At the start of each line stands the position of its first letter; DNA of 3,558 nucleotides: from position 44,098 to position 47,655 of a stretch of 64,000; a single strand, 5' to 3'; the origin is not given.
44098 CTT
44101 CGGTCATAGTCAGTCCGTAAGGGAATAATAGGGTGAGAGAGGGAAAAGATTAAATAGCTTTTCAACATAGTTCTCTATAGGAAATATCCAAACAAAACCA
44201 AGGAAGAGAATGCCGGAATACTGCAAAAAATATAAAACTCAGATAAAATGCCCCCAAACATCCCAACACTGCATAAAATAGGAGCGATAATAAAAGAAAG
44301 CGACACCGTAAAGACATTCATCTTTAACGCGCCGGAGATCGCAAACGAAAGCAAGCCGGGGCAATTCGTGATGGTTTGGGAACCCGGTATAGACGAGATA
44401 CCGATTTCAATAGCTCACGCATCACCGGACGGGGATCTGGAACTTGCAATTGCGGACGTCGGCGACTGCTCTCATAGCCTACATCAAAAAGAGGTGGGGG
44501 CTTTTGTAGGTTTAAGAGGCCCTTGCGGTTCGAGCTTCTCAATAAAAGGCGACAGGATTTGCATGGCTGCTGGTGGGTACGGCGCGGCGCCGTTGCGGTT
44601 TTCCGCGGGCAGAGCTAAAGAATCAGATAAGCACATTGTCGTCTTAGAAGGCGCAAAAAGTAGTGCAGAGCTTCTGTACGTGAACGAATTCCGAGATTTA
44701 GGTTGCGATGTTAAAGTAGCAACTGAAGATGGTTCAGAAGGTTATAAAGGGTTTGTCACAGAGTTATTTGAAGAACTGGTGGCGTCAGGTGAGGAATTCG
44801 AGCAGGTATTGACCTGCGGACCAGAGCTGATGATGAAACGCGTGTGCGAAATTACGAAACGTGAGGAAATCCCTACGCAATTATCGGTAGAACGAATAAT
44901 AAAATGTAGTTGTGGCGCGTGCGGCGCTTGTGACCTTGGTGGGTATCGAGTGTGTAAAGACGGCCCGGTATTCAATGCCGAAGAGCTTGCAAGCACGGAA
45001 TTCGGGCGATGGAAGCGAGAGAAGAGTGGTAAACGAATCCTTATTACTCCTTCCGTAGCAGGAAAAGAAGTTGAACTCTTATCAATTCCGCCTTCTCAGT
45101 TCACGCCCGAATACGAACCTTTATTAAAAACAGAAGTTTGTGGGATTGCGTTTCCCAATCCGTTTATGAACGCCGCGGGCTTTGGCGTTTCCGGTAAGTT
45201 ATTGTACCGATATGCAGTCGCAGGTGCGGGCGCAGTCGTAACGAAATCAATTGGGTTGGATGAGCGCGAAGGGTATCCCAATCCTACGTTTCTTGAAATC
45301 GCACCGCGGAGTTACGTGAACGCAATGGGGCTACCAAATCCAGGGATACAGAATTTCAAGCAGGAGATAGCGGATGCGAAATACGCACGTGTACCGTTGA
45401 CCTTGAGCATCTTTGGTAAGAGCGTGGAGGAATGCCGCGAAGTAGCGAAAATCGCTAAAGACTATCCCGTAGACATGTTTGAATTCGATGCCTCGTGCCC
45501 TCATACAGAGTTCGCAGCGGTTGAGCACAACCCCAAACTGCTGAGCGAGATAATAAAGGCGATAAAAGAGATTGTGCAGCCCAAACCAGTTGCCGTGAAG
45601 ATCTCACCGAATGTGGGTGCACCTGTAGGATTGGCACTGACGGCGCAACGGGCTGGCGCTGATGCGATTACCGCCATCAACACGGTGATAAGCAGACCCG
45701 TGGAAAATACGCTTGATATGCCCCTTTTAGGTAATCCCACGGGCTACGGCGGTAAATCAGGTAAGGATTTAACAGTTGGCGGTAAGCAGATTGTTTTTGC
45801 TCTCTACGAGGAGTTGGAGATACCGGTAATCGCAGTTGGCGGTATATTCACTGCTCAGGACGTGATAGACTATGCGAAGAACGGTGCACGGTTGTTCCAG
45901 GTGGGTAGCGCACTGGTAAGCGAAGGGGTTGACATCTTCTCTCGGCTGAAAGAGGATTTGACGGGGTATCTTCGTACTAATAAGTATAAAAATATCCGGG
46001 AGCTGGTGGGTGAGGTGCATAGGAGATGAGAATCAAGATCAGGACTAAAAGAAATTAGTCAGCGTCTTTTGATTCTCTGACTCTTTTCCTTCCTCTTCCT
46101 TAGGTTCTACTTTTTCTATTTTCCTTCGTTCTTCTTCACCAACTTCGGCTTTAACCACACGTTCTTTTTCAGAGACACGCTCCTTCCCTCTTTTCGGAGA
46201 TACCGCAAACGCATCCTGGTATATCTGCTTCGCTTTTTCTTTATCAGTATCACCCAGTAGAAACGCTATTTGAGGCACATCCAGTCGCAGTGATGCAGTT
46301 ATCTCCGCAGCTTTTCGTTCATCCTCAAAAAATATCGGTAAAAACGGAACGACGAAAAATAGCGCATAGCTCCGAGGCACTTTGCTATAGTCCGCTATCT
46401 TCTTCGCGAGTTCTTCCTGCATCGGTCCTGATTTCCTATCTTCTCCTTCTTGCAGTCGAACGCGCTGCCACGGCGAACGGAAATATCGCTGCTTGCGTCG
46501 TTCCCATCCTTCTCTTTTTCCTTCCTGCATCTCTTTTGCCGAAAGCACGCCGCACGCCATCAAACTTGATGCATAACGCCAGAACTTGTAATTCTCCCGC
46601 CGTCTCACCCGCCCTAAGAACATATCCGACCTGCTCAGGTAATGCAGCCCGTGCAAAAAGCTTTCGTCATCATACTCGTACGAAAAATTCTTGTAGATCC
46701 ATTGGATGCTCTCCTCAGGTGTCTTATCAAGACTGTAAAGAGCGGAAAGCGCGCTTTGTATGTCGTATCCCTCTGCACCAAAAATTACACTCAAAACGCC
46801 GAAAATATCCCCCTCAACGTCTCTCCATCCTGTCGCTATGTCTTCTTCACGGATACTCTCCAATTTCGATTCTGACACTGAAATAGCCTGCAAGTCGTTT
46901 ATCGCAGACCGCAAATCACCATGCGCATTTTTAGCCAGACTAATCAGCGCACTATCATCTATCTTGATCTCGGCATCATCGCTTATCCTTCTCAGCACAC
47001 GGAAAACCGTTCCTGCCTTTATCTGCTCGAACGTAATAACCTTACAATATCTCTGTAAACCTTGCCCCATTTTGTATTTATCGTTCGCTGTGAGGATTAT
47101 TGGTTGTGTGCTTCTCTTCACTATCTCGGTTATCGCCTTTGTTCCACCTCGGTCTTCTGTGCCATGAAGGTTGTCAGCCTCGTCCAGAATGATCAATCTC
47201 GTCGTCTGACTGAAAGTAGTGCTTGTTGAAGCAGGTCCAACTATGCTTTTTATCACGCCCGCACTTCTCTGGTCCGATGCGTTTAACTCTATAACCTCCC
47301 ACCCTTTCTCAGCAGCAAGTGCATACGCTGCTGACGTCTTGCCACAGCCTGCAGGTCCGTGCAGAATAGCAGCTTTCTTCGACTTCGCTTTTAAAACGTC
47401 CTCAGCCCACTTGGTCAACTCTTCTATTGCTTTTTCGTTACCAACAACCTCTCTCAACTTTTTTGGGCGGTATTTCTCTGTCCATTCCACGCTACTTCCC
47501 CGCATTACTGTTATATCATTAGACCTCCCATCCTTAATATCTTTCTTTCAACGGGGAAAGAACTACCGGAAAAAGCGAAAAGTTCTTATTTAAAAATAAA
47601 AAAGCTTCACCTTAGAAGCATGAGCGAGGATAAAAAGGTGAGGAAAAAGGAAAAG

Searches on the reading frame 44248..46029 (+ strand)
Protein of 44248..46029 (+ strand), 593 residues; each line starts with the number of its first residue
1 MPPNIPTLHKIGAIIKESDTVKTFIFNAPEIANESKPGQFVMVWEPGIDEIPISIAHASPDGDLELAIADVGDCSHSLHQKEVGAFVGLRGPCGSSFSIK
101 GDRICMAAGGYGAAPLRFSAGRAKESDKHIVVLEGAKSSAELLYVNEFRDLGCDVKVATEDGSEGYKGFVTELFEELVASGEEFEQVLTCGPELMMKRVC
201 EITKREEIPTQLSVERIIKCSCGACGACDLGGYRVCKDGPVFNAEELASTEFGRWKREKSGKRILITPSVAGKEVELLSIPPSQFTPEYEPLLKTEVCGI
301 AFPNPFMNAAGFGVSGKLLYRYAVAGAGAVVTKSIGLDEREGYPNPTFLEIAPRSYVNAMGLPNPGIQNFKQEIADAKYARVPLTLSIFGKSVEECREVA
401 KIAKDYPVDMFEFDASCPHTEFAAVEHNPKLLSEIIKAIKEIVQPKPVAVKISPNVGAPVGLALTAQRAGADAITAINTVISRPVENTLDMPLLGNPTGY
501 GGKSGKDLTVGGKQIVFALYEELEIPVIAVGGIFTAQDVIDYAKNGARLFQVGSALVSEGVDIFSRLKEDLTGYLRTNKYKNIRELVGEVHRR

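Call 88: search_protein_families(library=pfam, proteins=[window:44248-46029:+], max_evalue=0.00001)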
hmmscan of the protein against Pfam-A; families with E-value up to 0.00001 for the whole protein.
window:44248-46029:+ (593 aa): 3 families
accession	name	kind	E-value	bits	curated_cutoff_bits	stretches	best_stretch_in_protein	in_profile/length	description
PF01180.27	DHO_dh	-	2.4e-55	188.2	27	1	293-572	2-288/291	Dihydroorotate dehydrogenase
PF10418.14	DHODB_Fe-S_bind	-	6.9e-08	32.5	23.9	1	215-247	1-40/41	Iron-sulfur cluster binding domain of dihydroorotate dehydrogenase B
PF00175.26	NAD_binding_1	-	2.2e-07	31.9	22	1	106-200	1-108/109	Oxidoreductase NAD-binding domain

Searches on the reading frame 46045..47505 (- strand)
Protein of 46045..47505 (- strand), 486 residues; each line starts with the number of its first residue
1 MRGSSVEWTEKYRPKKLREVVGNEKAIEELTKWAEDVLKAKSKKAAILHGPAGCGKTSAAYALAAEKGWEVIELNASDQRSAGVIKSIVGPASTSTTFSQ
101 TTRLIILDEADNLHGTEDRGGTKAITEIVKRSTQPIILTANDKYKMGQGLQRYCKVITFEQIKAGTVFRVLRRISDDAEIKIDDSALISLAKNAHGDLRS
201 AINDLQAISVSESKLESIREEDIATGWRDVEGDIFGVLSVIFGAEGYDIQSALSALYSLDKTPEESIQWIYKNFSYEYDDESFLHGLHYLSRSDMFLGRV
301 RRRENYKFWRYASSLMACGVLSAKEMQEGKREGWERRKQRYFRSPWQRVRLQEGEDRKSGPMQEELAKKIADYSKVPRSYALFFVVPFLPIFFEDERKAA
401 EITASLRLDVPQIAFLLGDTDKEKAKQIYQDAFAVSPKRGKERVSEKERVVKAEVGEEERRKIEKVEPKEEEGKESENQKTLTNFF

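Call 88: search_protein_families(library=pfam, proteins=[window:46045-47505:-], max_evalue=0.00001)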
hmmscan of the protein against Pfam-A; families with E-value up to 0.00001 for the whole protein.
window:46045-47505:- (486 aa): 2 families
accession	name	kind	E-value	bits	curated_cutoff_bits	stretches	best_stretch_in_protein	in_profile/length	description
PF00004.35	AAA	-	2.9e-11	44.4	21.2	1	47-144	2-112/131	ATPase family associated with various cellular activities (AAA)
PF03215.21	Rad17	-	7.8e-10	39.4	23.8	1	7-74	8-76/186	Rad17 P-loop domain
